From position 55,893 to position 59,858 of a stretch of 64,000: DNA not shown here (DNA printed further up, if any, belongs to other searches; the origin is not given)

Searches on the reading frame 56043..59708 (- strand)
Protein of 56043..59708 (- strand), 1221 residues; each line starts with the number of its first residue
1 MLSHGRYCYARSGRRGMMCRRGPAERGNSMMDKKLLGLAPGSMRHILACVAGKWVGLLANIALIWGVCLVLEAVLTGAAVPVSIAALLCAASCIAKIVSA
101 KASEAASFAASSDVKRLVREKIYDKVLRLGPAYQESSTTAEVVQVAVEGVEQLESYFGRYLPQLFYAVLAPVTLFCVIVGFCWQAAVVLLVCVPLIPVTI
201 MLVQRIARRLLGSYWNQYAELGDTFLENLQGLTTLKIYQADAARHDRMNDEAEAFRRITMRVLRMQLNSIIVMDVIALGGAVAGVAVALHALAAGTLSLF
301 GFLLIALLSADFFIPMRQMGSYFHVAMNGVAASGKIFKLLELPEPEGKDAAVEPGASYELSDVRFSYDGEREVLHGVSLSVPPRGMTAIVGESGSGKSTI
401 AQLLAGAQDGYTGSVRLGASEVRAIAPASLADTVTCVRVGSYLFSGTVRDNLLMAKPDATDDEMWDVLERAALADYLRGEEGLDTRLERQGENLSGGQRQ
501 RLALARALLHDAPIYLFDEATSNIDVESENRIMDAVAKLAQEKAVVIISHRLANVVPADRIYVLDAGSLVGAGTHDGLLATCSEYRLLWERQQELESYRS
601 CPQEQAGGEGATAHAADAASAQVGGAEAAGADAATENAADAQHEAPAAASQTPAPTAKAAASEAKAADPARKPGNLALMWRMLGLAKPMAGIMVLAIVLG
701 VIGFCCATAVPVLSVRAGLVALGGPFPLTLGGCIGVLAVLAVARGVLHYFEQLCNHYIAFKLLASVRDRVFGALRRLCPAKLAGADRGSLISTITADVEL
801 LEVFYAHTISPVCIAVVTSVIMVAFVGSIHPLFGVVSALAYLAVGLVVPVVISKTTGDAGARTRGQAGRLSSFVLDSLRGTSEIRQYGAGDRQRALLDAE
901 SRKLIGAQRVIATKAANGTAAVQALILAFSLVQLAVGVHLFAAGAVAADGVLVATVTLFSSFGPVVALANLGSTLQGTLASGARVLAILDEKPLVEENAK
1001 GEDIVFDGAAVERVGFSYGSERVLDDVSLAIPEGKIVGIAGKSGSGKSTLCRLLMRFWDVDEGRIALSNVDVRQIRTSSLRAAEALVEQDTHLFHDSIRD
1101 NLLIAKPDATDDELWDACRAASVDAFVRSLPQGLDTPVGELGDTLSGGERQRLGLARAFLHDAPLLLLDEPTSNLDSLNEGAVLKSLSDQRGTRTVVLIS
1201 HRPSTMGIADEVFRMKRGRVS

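Call 17: search_protein_families(library=ncbifam, proteins=[window:56043-59708:-])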
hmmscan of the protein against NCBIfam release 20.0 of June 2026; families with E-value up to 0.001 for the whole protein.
window:56043-59708:- (1221 aa): 198 families (the best 25 are shown)
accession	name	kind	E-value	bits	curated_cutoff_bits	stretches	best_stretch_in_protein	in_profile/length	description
TIGR02857.1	CydD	equivalog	5.6e-204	679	435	2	48-564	7-529/529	thiol reductant ABC exporter subunit CydD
TIGR02868.1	CydC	equivalog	2e-174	581.2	329.05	2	681-1203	3-530/530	thiol reductant ABC exporter subunit CydC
NF008364.0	PRK11160.1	equivalog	3.1e-163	544.4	630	2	739-1220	68-552/575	heme ABC transporter ATP-binding protein/permease CydC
NF008379.0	PRK11174.1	equivalog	6.1e-159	530.4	684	2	89-594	69-586/588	heme ABC transporter permease/ATP-binding protein CydD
TIGR02203.1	MsbA_lipidA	equivalog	7.9e-157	523.2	602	2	736-1220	60-546/572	lipid A export permease/ATP-binding protein MsbA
TIGR02204.1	MsbA_rel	hypoth_equivalog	9.4e-147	490.1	780.4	2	734-1220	65-552/576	ABC transporter, permease/ATP-binding protein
TIGR03375.1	type_I_sec_LssB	subfamily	1.8e-142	476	693.1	2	787-1220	244-679/696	type I secretion system permease/ATPase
NF008381.0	PRK11176.1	equivalog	4.7e-136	454.5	867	2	737-1220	71-556/582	lipid A ABC transporter ATP-binding protein/permease MsbA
NF045513.1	HepA_fam_ABC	equivalog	2.9e-132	442.2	725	2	738-1220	102-586/610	heterocyst formation ABC transporter subunit HepA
NF010178.0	PRK13657.1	equivalog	1.4e-126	423.3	733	2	105-589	80-567/588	glucan ABC transporter ATP-binding protein/ permease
NF052233.1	CphA_assoc_ABC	equivalog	3.3e-123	412.6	880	2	635-1220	128-720/766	cyanophycin metabolism-associated ABC transporter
TIGR00958.1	3a01208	subfamily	8.1e-123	411.1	874.6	2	651-1220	130-691/711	antigen peptide transporter 2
TIGR01846.1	type_I_sec_HlyB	subfamily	1.1e-121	407.3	725.55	2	110-593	206-693/694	type I secretion system permease/ATPase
NF008056.1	PRK10790.1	equivalog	2.2e-121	406.2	746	2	36-594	15-577/584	SmdB family multidrug efflux ABC transporter permease/ATP-binding protein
TIGR03797.1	NHLM_micro_ABC2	equivalog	6.3e-115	385.2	709.4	2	61-592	154-685/686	NHLP bacteriocin export ABC transporter permease/ATPase subunit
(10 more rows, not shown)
